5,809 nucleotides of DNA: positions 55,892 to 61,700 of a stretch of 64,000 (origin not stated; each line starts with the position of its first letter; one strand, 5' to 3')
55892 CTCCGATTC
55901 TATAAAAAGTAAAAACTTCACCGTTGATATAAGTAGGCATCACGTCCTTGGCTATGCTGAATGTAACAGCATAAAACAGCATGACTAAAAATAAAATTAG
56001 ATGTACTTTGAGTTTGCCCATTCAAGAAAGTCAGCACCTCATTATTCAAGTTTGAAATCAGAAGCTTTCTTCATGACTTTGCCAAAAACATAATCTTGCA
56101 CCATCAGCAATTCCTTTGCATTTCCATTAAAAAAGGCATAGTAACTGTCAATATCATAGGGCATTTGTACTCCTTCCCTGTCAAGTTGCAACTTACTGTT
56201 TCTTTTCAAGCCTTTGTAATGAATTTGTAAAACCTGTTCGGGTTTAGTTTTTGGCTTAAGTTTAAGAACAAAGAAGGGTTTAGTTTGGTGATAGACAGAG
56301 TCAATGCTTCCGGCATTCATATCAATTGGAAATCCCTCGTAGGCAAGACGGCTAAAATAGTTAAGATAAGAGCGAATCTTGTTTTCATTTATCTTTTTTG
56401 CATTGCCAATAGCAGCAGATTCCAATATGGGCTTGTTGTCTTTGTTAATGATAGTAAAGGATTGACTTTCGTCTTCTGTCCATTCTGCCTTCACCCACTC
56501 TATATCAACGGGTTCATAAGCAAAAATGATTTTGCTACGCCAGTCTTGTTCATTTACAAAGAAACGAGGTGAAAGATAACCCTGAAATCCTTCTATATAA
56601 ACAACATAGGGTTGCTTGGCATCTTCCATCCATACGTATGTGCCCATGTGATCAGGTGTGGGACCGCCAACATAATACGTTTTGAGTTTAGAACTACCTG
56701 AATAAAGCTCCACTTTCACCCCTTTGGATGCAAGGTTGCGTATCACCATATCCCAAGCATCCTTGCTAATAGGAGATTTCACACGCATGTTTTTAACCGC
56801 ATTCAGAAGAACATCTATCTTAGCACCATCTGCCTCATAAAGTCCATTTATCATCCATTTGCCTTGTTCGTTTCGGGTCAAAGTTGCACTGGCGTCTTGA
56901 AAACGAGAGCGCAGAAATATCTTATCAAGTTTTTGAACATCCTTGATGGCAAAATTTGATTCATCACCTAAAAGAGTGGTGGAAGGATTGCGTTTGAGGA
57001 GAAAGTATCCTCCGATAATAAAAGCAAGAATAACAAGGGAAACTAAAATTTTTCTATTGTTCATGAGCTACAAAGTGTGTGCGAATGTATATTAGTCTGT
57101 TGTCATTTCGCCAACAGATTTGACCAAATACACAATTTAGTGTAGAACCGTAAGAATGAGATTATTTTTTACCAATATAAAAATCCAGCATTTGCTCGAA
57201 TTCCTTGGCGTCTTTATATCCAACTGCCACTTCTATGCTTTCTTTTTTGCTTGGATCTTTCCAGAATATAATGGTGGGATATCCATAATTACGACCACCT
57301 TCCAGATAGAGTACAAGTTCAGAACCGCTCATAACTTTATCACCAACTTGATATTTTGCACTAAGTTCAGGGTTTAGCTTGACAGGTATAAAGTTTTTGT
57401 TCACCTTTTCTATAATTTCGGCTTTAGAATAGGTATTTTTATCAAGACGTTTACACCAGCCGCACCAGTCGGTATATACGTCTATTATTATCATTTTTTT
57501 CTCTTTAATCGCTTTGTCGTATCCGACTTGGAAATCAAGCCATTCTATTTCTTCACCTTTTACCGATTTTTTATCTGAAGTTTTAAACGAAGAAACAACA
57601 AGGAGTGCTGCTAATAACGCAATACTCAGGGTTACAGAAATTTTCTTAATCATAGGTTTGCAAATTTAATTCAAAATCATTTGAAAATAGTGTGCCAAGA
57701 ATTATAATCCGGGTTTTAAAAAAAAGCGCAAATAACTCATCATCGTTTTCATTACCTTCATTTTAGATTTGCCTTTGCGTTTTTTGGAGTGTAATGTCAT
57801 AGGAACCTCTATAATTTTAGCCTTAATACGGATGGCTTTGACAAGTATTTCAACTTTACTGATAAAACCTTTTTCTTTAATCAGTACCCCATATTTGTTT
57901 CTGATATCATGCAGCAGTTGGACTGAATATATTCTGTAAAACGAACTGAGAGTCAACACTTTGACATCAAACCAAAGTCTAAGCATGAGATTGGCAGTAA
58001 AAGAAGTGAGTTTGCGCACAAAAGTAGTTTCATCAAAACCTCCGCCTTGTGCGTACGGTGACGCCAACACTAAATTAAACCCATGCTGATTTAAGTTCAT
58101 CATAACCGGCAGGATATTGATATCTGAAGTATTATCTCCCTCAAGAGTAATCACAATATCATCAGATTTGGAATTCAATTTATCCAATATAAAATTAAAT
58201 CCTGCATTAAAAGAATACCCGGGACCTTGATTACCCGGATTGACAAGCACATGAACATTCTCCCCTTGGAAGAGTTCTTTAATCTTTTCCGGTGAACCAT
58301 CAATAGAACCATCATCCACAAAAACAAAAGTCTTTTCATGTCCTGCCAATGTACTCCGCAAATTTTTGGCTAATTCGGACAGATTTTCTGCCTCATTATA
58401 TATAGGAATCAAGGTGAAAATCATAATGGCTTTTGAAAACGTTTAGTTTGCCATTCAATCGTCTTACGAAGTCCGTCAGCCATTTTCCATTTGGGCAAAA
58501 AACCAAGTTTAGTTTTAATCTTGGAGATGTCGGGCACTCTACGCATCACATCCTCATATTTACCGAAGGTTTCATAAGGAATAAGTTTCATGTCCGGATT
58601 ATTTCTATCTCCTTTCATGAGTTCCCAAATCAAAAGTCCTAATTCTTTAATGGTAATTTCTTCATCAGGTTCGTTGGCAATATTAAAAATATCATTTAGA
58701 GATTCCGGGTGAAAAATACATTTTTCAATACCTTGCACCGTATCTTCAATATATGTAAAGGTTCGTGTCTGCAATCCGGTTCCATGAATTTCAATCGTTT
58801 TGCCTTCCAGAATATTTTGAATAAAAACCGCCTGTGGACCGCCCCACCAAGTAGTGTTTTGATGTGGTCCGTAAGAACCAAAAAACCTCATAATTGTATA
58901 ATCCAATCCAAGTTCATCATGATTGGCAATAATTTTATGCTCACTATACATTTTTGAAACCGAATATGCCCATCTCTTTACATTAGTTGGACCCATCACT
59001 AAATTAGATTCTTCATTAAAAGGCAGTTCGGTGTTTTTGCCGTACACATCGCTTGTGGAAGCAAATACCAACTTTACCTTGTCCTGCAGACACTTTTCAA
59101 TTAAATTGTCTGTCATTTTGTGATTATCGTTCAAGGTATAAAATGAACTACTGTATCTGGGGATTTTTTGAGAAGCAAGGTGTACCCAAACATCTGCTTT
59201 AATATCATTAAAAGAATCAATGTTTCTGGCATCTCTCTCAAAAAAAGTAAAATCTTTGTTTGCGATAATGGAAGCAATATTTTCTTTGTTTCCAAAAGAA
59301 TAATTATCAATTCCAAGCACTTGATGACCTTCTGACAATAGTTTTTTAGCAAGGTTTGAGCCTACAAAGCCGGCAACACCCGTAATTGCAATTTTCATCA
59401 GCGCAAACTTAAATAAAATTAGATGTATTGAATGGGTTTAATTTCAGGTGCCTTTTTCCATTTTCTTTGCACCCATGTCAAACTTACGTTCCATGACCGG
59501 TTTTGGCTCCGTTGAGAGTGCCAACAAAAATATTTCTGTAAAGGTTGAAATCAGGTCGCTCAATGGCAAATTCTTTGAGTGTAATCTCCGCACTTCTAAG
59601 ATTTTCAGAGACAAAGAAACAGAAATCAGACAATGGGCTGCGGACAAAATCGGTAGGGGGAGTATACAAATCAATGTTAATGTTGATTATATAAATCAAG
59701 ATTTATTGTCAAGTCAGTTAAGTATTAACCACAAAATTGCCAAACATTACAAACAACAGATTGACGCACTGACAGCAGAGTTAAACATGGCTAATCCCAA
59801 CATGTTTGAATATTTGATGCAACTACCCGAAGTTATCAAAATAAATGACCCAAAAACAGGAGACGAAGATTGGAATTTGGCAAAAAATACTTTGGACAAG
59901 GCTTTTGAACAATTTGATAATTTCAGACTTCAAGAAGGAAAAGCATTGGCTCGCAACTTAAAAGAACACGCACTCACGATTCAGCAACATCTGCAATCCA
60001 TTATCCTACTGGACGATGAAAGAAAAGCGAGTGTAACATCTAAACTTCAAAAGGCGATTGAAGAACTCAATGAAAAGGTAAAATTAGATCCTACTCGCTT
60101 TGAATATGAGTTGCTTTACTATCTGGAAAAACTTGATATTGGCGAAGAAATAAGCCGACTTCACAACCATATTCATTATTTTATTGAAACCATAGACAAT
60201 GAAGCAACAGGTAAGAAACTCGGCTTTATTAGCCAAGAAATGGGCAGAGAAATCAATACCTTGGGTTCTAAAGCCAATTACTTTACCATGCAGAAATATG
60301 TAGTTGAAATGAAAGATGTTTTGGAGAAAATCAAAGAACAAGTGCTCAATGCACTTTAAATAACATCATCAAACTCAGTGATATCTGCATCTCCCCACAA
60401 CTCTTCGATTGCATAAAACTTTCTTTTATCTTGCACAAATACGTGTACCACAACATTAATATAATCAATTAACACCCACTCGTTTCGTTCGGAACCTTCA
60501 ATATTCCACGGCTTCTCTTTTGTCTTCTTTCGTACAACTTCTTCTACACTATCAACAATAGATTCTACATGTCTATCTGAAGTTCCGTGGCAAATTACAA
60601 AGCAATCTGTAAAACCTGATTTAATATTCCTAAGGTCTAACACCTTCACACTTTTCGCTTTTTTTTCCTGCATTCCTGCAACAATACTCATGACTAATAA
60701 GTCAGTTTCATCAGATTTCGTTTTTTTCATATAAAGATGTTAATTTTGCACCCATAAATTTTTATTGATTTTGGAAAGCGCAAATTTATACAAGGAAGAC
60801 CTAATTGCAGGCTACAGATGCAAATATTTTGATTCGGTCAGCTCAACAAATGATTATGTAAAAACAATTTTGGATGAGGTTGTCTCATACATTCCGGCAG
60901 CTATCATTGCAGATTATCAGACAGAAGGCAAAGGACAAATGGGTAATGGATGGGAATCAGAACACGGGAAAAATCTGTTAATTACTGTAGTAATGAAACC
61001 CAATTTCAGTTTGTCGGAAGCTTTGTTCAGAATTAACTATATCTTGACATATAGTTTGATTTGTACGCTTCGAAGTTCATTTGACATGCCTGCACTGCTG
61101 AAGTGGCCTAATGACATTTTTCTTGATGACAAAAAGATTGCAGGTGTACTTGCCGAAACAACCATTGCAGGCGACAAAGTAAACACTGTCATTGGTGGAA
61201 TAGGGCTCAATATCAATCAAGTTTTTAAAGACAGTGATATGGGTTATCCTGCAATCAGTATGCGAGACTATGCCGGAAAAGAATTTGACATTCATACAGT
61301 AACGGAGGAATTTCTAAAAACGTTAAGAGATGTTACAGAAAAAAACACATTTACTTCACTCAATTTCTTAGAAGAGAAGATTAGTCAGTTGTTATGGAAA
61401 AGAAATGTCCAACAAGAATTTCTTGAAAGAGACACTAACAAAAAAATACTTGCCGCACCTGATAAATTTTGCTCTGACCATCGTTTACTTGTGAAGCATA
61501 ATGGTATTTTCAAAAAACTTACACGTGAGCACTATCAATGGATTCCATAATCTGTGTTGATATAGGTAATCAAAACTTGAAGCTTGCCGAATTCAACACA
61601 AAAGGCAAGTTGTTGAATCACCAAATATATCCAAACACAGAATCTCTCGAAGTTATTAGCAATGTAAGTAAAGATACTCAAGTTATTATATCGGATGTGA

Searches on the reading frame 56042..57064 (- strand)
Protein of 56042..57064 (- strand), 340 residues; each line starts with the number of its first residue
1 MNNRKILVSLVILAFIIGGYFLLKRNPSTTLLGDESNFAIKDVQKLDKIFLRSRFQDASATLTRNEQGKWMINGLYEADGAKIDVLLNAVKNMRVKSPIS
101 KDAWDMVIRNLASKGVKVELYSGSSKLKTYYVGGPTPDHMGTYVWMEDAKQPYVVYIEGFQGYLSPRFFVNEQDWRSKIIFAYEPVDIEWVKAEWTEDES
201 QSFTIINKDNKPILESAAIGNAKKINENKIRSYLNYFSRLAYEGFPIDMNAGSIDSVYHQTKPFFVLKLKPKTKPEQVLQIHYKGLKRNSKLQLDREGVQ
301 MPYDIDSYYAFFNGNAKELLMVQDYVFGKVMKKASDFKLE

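Call 55: search_protein_families(library=pfam, proteins=[window:56042-57064:-], max_evalue=0.001)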
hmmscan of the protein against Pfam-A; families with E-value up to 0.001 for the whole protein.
window:56042-57064:- (340 aa): 1 family
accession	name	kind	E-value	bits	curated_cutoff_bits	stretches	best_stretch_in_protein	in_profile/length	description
PF14238.11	DUF4340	-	3.2e-15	57.2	25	1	76-246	9-168/183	Domain of unknown function (DUF4340)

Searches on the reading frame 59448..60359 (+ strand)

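Call 55: search_protein_families(library=pfam, proteins=[window:59448-60359:+], max_evalue=0.001)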
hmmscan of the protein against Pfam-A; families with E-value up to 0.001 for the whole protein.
window:59448-60359:+ (303 aa): 2 families
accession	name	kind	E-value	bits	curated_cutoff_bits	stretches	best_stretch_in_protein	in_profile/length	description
PF03755.18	YicC-like_N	-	2.7e-37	129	25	1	13-168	1-155/156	Endoribonuclease YicC-like, N-terminal region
PF08340.16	YicC-like_C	-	2.4e-35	121.7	27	1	190-301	6-118/120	Endoribonuclease YicC-like, C-terminal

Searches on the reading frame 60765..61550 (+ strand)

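Call 55: search_protein_families(library=pfam, proteins=[window:60765-61550:+], max_evalue=0.001)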
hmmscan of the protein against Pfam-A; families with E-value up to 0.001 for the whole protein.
window:60765-61550:+ (261 aa): 1 family
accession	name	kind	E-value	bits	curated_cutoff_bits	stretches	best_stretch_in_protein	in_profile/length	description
PF03099.24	BPL_LplA_LipB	-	1.8e-14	54.2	21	1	22-149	2-133/133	Biotin/lipoate A/B protein ligase family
